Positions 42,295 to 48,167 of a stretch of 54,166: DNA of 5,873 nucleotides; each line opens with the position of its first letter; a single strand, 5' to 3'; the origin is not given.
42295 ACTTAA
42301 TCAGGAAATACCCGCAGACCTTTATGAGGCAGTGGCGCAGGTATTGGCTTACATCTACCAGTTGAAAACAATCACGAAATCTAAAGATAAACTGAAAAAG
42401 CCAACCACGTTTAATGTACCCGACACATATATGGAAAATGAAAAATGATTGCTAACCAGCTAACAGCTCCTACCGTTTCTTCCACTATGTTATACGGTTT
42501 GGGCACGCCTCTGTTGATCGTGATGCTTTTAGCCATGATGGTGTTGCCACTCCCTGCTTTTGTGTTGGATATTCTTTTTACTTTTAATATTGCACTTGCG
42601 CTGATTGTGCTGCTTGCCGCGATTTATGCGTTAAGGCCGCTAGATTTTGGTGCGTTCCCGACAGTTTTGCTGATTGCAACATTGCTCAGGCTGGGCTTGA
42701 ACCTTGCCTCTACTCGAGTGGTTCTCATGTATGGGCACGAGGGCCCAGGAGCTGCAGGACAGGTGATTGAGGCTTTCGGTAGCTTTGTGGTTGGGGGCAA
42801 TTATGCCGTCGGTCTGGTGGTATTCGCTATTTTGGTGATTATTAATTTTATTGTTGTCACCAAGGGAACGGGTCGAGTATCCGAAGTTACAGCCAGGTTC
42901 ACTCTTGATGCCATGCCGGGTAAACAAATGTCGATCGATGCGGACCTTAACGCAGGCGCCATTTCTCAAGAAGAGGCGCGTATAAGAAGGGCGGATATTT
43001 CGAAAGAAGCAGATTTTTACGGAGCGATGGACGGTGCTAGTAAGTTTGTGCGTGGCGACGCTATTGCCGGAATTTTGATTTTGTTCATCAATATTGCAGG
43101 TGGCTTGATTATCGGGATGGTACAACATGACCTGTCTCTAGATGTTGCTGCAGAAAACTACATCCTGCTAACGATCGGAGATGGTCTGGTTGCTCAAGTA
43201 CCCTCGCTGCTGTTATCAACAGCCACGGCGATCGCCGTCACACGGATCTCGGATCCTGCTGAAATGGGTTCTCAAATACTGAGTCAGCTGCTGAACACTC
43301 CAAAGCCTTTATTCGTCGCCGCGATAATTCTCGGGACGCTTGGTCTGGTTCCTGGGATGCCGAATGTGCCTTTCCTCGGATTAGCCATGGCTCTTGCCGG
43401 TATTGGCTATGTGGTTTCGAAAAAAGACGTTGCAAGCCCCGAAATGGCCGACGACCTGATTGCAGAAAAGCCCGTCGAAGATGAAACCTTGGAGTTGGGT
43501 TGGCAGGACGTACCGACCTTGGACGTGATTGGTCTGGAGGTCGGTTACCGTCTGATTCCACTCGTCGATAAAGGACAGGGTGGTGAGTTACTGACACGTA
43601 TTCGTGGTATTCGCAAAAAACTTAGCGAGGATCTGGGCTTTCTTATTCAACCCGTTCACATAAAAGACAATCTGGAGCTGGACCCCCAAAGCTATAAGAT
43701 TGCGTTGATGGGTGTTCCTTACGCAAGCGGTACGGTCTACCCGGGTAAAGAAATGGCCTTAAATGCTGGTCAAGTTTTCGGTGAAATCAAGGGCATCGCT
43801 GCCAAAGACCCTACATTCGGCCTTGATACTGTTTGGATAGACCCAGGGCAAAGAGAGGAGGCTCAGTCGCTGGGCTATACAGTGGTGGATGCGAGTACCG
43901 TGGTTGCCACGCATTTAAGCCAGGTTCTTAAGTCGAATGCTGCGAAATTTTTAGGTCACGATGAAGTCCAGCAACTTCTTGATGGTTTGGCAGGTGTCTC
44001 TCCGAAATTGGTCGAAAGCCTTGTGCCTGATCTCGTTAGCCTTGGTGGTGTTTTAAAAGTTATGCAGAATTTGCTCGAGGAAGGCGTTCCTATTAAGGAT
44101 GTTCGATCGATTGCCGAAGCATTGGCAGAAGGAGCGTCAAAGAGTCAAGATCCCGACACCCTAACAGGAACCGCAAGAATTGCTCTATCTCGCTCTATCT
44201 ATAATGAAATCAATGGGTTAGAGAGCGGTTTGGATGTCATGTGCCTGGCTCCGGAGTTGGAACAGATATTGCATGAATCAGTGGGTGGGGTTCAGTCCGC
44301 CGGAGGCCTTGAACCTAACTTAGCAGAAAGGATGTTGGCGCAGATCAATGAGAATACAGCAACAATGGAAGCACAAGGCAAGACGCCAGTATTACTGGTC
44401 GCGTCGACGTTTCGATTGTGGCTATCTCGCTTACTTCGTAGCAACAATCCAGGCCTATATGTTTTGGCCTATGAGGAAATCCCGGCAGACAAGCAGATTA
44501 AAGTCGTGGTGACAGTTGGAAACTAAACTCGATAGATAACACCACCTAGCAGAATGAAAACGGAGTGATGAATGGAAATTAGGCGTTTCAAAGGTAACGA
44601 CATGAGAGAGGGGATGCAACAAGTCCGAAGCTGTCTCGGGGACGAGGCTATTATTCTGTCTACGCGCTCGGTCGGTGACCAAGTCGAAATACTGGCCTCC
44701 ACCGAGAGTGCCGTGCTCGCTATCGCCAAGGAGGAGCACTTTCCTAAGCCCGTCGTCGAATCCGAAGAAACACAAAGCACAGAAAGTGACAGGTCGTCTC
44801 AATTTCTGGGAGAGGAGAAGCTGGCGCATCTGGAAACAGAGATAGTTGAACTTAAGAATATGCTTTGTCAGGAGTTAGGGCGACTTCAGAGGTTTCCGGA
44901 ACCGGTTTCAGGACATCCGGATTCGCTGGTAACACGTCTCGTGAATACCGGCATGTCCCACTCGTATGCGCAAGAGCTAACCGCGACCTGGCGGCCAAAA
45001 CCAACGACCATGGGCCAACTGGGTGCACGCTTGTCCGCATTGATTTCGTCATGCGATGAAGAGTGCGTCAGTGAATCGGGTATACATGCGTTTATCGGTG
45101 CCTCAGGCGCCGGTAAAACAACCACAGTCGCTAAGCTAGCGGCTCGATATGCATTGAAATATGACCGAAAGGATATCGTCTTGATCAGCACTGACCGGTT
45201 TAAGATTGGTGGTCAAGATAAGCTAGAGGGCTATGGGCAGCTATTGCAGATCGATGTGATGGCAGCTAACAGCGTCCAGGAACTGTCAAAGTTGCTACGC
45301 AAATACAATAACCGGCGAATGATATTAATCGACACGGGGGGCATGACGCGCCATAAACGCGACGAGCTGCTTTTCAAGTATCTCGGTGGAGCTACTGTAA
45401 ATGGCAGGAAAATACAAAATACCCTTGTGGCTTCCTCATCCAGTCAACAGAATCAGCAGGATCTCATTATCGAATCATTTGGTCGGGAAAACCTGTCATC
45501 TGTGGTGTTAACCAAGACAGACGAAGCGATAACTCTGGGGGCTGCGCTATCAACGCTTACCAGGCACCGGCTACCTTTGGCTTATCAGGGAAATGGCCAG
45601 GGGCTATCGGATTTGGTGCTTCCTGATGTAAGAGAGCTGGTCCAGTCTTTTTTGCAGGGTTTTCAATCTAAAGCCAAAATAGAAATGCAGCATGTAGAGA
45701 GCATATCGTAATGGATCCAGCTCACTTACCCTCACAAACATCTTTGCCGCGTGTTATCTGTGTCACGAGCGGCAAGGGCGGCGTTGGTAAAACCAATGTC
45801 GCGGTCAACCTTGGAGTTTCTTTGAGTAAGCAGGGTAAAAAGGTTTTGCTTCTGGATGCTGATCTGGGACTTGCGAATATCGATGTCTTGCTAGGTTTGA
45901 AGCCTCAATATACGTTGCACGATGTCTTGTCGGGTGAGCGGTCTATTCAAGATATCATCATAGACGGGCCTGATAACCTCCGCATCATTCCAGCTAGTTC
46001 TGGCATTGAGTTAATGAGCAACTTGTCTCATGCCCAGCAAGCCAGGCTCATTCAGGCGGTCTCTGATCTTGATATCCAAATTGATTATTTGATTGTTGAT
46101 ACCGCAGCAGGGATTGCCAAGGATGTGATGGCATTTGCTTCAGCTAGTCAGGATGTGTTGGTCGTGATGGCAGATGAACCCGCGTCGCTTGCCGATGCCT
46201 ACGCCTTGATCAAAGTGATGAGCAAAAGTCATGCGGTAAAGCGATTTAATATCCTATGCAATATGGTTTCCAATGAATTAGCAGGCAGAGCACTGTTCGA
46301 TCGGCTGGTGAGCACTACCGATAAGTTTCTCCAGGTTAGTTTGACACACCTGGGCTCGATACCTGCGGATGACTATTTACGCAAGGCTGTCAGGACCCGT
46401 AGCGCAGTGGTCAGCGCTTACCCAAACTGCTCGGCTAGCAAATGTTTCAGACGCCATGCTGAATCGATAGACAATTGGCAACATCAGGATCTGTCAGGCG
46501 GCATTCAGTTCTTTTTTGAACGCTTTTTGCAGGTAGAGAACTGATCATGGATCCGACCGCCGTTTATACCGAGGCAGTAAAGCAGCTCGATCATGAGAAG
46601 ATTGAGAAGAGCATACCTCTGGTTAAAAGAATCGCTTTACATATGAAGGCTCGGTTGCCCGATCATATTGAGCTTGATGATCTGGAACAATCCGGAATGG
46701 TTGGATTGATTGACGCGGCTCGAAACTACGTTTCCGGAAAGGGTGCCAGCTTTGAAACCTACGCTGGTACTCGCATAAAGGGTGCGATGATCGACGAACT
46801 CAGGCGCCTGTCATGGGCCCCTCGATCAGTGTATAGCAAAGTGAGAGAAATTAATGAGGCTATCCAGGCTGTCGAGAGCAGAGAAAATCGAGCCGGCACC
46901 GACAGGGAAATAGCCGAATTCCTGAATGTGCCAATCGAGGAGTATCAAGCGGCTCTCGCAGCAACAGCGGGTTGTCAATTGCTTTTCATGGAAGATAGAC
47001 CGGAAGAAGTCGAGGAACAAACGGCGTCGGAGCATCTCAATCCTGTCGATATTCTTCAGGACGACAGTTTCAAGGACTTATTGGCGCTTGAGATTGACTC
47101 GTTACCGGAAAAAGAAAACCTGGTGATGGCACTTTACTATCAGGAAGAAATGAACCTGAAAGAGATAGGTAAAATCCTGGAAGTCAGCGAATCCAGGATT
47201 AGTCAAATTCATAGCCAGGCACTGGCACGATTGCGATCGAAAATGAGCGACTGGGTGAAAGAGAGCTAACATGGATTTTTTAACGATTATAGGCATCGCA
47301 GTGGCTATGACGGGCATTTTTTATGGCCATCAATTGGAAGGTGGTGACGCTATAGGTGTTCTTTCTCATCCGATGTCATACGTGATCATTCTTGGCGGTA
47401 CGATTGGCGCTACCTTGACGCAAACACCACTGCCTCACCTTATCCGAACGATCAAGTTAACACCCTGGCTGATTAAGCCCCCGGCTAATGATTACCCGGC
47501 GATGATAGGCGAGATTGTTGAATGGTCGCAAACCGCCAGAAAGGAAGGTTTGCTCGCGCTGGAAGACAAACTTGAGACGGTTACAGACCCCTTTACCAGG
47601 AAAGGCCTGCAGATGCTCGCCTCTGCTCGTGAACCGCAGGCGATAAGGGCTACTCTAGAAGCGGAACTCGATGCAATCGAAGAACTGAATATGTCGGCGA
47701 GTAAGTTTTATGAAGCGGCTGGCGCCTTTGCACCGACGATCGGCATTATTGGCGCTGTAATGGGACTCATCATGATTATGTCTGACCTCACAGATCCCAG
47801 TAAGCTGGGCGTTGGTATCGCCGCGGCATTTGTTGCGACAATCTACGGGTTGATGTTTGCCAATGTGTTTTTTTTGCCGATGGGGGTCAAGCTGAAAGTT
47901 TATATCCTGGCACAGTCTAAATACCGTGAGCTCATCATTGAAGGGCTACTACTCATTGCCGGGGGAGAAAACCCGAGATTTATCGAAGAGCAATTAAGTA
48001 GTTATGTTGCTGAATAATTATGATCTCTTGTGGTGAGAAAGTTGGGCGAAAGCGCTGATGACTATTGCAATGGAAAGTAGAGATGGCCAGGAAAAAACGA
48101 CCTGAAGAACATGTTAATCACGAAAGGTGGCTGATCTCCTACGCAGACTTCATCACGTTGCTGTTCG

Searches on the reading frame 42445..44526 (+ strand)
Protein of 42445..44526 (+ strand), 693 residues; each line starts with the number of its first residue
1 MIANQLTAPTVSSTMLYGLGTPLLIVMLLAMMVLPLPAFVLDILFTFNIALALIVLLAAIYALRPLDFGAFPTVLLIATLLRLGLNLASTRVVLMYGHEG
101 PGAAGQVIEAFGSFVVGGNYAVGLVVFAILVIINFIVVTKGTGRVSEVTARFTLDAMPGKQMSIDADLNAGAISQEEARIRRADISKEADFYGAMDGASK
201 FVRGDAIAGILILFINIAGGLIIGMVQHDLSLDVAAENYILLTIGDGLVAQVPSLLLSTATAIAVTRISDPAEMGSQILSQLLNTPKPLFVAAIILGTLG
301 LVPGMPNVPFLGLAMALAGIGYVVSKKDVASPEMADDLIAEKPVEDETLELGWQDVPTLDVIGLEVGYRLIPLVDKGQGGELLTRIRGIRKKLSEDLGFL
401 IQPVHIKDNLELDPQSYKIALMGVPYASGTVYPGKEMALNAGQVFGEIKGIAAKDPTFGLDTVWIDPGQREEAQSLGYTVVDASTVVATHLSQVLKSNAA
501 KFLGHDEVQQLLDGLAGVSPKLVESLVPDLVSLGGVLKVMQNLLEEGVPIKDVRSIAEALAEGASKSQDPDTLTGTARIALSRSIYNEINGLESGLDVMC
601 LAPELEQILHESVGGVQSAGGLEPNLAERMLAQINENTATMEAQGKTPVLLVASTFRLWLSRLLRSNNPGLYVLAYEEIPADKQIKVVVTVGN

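Call 64: find_homologous_proteins(query=window:42445-44526:+, max_evalue=1e-100)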
Query window:42445-44526:+ (693 aa): 8000 proteins with E <= 1e-100 among 8000 candidates; the best 120 are listed.
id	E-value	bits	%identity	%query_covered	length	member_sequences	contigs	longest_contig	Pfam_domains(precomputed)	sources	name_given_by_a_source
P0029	0.0e+0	1425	96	100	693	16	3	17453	PF00771.26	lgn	-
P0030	0.0e+0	1241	83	100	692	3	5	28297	PF00771.26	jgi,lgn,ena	-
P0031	0.0e+0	1062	74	94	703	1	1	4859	PF00771.26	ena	-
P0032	0.0e+0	1062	73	94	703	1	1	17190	PF00771.26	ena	-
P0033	0.0e+0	1061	73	94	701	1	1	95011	PF00771.26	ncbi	ncbi:MAG: flagellar biosynthesis protein FlhA [Pseudomonadales bacterium]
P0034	0.0e+0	1060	71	100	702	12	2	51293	PF00771.26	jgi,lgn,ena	jgi:flagellar biosynthesis protein FlhA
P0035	0.0e+0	1060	73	94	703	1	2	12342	PF00771.26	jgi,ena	-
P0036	0.0e+0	1060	73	94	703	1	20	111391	PF00771.26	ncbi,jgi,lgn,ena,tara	jgi:flagellar biosynthesis protein FlhA|tara:strand:- start:11933 stop:14044 length:2112 start_codon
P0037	0.0e+0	1060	73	94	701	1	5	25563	PF00771.26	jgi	jgi:flagellar biosynthesis protein FlhA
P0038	0.0e+0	1059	73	94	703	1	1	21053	PF00771.26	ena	-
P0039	0.0e+0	1058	73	94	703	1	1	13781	PF00771.26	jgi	jgi:flagellar biosynthesis protein FlhA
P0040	0.0e+0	1058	73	94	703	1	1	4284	PF00771.26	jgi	-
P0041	0.0e+0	1057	73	94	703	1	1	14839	PF00771.26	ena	-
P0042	0.0e+0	1057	73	94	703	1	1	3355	PF00771.26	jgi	jgi:flagellar biosynthesis protein FlhA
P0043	0.0e+0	1057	73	94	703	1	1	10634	PF00771.26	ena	-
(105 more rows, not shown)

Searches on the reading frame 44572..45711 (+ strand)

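Call 34: search_protein_families(library=pfam, proteins=[window:44572-45711:+], max_evalue=0.0001)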
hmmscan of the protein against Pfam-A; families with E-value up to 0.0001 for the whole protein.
window:44572-45711:+ (379 aa): 2 families
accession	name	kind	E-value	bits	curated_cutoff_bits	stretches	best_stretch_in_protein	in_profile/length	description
PF00448.28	SRP54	-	2.6e-30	106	22.7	1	172-361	4-195/196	SRP54-type protein, GTPase domain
PF13671.12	AAA_33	-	3.9e-05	24.4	27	1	172-266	2-88/143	AAA domain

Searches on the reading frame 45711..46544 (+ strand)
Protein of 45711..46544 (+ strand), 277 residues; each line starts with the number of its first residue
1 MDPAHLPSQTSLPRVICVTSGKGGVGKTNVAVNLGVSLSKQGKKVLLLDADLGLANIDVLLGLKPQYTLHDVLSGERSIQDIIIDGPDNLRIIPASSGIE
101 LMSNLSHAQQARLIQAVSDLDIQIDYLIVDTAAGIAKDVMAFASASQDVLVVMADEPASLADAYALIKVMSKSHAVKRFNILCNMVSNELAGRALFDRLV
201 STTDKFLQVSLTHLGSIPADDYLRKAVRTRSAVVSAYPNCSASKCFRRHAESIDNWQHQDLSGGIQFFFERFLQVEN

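Call 34: search_protein_families(library=pfam, proteins=[window:45711-46544:+], max_evalue=0.0001)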
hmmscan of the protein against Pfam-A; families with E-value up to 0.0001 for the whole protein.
window:45711-46544:+ (277 aa): 7 families
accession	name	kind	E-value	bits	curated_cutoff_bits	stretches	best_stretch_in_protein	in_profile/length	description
PF13614.12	AAA_31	-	3.6e-20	73.1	27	1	14-172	2-166/177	AAA domain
PF10609.15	ParA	-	2.6e-19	70.1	27.1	1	14-253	4-245/246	NUBPL iron-transfer P-loop NTPase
PF01656.29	CbiA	-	1.8e-15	57.4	25.4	1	16-228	1-120/125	CobQ/CobB/MinD/ParA nucleotide binding domain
PF00142.24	Fer4_NifH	-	2e-10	41.1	25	1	20-256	6-247/271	4Fe-4S iron sulfur cluster binding proteins, NifH/frxC family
PF09140.17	MipZ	-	1.8e-09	37.8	20.7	1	15-196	2-169/262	ATPase MipZ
PF02374.21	ArsA_ATPase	-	1.1e-07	31.8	24.3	1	18-51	5-38/305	Anion-transporting ATPase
PF06564.18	CBP_BcsQ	-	4.5e-05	23.5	21.3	0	15-156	3-149/234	Cellulose biosynthesis protein BcsQ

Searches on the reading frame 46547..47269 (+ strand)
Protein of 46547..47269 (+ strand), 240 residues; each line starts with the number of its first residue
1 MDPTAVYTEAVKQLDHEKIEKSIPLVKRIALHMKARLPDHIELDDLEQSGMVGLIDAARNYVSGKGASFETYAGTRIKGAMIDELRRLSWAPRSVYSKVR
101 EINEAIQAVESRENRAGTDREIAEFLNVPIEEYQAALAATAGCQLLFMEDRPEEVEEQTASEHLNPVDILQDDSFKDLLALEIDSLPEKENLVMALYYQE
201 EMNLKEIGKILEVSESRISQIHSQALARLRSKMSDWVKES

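Call 34: search_protein_families(library=pfam, proteins=[window:46547-47269:+], max_evalue=0.0001)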
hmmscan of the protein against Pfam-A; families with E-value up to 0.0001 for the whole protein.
window:46547-47269:+ (240 aa): 4 families
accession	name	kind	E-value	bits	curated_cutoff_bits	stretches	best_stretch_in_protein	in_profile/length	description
PF04545.22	Sigma70_r4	-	1.2e-17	63.6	24.1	1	183-230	2-49/50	Sigma-70, region 4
PF04542.20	Sigma70_r2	-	3.6e-16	59.2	24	1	20-90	3-70/71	Sigma-70 region 2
PF08281.18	Sigma70_r4_2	-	3.6e-07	30.2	25.7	1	179-229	4-54/54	Sigma-70, region 4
PF04539.22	Sigma70_r3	-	1.7e-06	28.5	25.3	1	98-154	2-58/78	Sigma-70 region 3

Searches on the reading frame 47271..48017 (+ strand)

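Call 34: search_protein_families(library=pfam, proteins=[window:47271-48017:+], max_evalue=0.0001)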
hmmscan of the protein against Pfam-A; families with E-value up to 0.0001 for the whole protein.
window:47271-48017:+ (248 aa): 2 families
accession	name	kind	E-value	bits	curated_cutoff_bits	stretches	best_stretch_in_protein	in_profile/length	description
PF01618.21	MotA_ExbB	-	1.7e-26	92.9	22.9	1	102-219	3-125/127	MotA/TolQ/ExbB proton channel family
PF20560.3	MotA_N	-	1.8e-09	38.1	27.3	1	6-93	1-91/91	Motility protein A N-terminal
